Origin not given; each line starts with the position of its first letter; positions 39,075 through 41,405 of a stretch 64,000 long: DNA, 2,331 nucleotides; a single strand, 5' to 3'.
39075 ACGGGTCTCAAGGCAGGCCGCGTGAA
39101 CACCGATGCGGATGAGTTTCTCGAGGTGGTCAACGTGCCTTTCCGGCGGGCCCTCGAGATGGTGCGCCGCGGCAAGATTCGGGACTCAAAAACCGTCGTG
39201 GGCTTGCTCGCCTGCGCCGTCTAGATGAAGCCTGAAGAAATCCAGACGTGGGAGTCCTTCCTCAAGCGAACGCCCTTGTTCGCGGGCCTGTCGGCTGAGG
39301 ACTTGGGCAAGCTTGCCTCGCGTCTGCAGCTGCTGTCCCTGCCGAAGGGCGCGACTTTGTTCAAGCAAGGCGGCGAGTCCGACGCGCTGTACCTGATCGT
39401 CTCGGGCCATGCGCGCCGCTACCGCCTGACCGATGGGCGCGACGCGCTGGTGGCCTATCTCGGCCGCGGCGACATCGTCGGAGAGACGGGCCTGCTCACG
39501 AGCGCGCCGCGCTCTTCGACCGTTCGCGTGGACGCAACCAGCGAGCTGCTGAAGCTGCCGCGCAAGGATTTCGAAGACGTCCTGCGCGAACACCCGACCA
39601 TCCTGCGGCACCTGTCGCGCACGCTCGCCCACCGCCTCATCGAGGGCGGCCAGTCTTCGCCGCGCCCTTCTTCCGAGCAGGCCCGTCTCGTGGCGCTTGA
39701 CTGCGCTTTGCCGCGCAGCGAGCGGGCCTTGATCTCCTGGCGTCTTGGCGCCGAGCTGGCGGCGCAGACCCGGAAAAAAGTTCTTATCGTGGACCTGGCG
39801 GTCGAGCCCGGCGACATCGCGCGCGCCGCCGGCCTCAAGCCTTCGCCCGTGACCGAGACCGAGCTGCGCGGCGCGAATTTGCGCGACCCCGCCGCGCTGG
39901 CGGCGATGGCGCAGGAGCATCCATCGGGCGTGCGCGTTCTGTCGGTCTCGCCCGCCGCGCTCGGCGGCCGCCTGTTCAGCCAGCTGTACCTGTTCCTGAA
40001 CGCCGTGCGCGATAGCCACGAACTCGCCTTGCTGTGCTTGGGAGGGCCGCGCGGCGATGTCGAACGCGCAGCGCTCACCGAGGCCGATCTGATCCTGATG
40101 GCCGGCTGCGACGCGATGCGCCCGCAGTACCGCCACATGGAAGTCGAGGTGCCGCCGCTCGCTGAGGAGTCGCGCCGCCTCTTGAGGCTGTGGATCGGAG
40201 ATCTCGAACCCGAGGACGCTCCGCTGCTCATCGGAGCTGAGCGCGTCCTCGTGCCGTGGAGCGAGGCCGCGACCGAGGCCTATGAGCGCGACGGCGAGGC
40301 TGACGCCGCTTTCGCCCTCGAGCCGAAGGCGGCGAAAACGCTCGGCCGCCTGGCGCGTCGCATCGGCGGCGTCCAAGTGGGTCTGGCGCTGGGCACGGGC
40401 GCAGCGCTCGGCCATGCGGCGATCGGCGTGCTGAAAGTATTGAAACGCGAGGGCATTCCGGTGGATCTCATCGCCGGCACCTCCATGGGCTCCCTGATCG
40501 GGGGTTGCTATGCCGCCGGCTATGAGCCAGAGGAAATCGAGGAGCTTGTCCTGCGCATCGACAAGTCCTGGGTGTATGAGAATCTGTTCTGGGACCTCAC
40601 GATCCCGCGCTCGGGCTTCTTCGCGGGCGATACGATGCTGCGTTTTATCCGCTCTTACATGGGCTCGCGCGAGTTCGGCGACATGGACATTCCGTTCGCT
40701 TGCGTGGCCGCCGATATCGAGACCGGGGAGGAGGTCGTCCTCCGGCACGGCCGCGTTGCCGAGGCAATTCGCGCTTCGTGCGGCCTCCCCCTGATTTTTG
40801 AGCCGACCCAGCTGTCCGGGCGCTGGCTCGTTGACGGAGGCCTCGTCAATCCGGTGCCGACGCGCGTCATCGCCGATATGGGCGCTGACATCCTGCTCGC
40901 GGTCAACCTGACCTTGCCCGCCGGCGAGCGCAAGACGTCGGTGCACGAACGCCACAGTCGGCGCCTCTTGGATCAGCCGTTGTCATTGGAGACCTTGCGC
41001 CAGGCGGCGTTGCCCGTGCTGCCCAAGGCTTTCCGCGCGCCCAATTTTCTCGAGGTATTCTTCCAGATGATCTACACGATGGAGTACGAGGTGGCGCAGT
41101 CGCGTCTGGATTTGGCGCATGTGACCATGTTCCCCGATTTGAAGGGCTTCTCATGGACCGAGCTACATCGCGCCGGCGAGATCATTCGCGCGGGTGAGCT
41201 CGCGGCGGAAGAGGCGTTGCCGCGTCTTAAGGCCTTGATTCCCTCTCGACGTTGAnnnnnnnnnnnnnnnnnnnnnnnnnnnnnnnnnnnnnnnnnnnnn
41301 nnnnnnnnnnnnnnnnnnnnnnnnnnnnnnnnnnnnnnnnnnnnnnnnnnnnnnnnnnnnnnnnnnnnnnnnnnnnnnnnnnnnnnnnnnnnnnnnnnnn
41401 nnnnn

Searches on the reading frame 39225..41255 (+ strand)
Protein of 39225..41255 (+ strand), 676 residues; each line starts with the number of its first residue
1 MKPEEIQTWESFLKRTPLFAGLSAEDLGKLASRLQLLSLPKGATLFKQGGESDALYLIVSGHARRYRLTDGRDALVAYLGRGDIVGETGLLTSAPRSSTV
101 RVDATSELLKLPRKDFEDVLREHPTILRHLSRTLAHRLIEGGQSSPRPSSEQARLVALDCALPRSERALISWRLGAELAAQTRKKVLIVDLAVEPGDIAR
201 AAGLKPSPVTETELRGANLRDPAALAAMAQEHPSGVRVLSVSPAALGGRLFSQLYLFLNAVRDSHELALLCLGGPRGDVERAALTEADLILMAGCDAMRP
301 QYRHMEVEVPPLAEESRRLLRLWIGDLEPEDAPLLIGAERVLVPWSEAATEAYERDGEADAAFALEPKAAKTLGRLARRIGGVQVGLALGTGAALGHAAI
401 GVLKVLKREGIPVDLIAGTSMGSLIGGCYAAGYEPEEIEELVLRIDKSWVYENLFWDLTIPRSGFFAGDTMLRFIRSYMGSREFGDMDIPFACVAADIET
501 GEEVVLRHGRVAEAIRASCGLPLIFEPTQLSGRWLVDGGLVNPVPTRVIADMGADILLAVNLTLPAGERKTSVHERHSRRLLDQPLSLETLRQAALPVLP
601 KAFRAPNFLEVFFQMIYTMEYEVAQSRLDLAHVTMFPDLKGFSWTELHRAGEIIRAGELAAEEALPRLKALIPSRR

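Call 5: search_protein_families(library=pfam, proteins=[window:39225-41255:+], max_evalue=0.01)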
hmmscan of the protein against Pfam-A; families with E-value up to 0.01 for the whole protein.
window:39225-41255:+ (676 aa): 2 families
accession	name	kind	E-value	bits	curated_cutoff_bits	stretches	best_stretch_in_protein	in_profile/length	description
PF01734.28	Patatin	-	2.1e-33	116.6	27.7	1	387-548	1-189/191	Patatin-like phospholipase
PF00027.35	cNMP_binding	-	2.9e-22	78.9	27.5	1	38-123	3-89/89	Cyclic nucleotide-binding domain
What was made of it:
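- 39225..39650 (+): N-terminal CAP-family cyclic-nucleotide-binding domain (residues about 1-142). The phosphate-binding cassette G86-E87...R96 lies at about nt 39480-39512. Pfam 2.9e-22 (call 5).
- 40377..41252 (+): C-terminal patatin (RssA/PlpD-like) acyl-hydrolase domain (residues about 385-676). Nucleophile Ser420 in GTSMG, Asp537 in DGG, deviant Gly-rich loop G390-T-G-A-A-L-G396. Pfam 2.1e-33 (call 5).
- On Patatin-like phospholipase (PF01734): 116.6 bits versus 27.7 (call 5)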

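Call 8: search_solved_structures(query=window:39225-41252:+, max_evalue=0.01, show_alignments=2)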
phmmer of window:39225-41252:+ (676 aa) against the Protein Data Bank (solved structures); distinct sequences matched with E-value up to 0.01: 205 (the best 60 are shown).
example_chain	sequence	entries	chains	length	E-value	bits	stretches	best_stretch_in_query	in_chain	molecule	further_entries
5fqu_A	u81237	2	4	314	1.9e-38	135.5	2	479-571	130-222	PATATIN-LIKE PROTEIN, PLPD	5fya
5j3u_A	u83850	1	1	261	5e-21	77.9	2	8-127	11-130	Protein Kinase A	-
4ev0_A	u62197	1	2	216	1.2e-16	63.5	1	14-155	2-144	Transcription regulator, Crp family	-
2pqq_A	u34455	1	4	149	6.4e-16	61.1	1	11-140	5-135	Putative transcriptional regulator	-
3of1_A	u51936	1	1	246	4.7e-14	54.9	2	6-120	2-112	cAMP-dependent protein kinase regulatory subunit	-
3d0s_A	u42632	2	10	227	6.9e-14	54.3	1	10-139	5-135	TRANSCRIPTIONAL REGULATORY PROTEIN | PROBABLE TRANSCRIPTIONAL REGULATORY PROTEIN (PROBABLY CRP/ FNR-FAMILY)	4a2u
3mzh_A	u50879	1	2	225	7.6e-14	54.2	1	11-139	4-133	PROBABLE TRANSCRIPTIONAL REGULATORY PROTEIN (PROBABLY CRP/FNR-FAMILY)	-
3i54_A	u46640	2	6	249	7.7e-14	54.2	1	10-139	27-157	Transcriptional regulator, Crp/Fnr family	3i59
3h3u_A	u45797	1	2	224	8.2e-14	54.1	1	11-139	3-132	PROBABLE TRANSCRIPTIONAL REGULATORY PROTEIN (PROBABLY CRP/FNR-FAMILY)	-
3r6s_A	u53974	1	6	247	2.1e-13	52.7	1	10-139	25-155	transcription regulator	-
4byy_A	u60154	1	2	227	2.2e-13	52.7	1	10-139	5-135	TRANSCRIPTIONAL REGULATOR, CRP/FNR FAMILY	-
4cyd_A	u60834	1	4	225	2.8e-13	52.3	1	11-139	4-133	PROBABLE TRANSCRIPTION REGULATOR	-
6rsx_A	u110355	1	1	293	2.3e-12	49.3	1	8-128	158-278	Regulatory Subunit of Protein Kinase A (cAMP-dependent) from Euglena gracilis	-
5kbf_A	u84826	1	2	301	7.4e-12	47.6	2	8-127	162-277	CAMP-dependent protein kinase regulatory subunit, putative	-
1i6x_A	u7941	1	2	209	1.5e-11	46.6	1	34-138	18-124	CATABOLITE GENE ACTIVATOR PROTEIN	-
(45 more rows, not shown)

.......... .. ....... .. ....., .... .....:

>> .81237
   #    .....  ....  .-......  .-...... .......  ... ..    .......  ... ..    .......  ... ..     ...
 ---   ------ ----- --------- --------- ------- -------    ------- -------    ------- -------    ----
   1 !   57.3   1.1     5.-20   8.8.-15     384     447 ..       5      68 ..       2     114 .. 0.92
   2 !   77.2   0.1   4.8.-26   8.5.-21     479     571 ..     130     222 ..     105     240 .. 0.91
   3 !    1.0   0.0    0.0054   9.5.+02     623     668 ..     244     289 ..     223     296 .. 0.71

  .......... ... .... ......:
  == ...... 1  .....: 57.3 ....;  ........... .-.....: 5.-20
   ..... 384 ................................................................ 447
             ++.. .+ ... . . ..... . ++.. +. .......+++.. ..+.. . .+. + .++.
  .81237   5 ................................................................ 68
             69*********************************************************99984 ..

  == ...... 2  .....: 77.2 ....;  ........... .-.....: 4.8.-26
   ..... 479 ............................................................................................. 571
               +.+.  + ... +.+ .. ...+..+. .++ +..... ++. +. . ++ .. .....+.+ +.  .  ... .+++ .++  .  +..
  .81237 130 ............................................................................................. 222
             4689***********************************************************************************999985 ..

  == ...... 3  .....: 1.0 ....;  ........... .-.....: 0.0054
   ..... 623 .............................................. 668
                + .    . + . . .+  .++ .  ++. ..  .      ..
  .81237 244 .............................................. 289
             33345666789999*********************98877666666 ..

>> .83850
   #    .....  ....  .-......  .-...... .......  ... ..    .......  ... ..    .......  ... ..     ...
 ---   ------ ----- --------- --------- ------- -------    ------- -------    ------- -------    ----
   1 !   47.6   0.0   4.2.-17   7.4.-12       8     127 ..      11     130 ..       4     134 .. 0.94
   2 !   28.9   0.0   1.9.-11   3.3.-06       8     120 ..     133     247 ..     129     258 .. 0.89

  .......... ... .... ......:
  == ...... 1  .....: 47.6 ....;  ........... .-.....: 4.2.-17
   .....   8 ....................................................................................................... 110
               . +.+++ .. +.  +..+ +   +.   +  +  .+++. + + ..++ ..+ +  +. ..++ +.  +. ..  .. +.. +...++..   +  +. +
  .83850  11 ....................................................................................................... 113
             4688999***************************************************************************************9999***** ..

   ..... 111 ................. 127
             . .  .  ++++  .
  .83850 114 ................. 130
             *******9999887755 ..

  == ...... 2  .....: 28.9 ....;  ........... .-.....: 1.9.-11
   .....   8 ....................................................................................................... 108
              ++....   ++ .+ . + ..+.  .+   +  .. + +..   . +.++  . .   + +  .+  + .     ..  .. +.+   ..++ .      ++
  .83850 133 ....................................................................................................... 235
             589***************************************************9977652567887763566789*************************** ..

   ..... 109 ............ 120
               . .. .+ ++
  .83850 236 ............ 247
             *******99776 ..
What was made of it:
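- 39225..39650 (+): PDB sequence hits to PKA regulatory subunits and CRP (call 8).
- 40377..41252 (+): PlpD 5fqu 1.9e-38 (call 8).
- The best sequence matches are true cAMP binders, PKA-R and CRP (call 8).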

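Call 9: search_protein_families(library=ncbifam, proteins=[window:39225-41252:+], max_evalue=0.01)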
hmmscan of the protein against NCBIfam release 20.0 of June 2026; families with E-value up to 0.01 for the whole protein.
window:39225-41252:+ (676 aa): 12 families
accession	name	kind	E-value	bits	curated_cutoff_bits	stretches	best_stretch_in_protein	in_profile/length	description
NF007623.0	PRK10279.1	equivalog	2.3e-45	155.1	272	1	383-672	4-297/301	patatin-like phospholipase RssA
NF008732.0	PRK11753.1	equivalog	2e-14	53.6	266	1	26-140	15-131/214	cAMP-activated global transcriptional regulator CRP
NF058543.1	ActPatMycb56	equivalog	6.9e-13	48.1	460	1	18-139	3-123/317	acetyltransferase Pat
NF041163.2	encap_f2b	equivalog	3.7e-10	39.5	400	1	12-135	72-198/450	family 2B encapsulin nanocompartment shell protein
TIGR03896.1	cyc_nuc_ocin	subfamily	1.7e-09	37.5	161.05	1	18-138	145-266/317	bacteriocin-type transport-associated protein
NF007707.0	PRK10402.1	subfamily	1.2e-08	34.8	180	1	33-140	30-138/226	transcriptional regulator YeiL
NF050815.1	TransActFtrBCaul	equivalog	1.1e-07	31.4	300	1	13-232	11-226/251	transcriptional activator FtrB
NF043045.1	T4SS_VpdC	equivalog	1.8e-07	29.6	1000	1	511-553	468-510/880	Dot/Icm T4SS effector VpdC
NF006901.0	PRK09392.1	equivalog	2.1e-06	27.2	211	1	13-136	9-132/236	transcriptional activator FtrB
NF008365.0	PRK11161.1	subfamily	9.3e-05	21.8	228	1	39-137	52-150/250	fumarate/nitrate reduction transcriptional regulator Fnr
NF041079.1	CBASS_lipase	equivalog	0.0012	18.1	200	1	413-507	35-131/317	CBASS cGAMP-activated phospholipase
NF050806.1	TransRegFixKCaul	equivalog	0.0059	15.9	300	0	41-131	30-118/215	transcriptional regulator FixK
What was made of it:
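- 40377..41252 (+): RssA model 2.3e-45, below cutoff (call 9).
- Closest known: RssA / PlpD-type bacterial patatins. Same: These are the best sequence matches of the catalytic domain (PlpD 5fqu 1.9e-38, call 8; RssA model 2.3e-45, call 9), with the same GxSxG and DGG motifs.
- Domains and their scores: calls 5, 8, 9.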
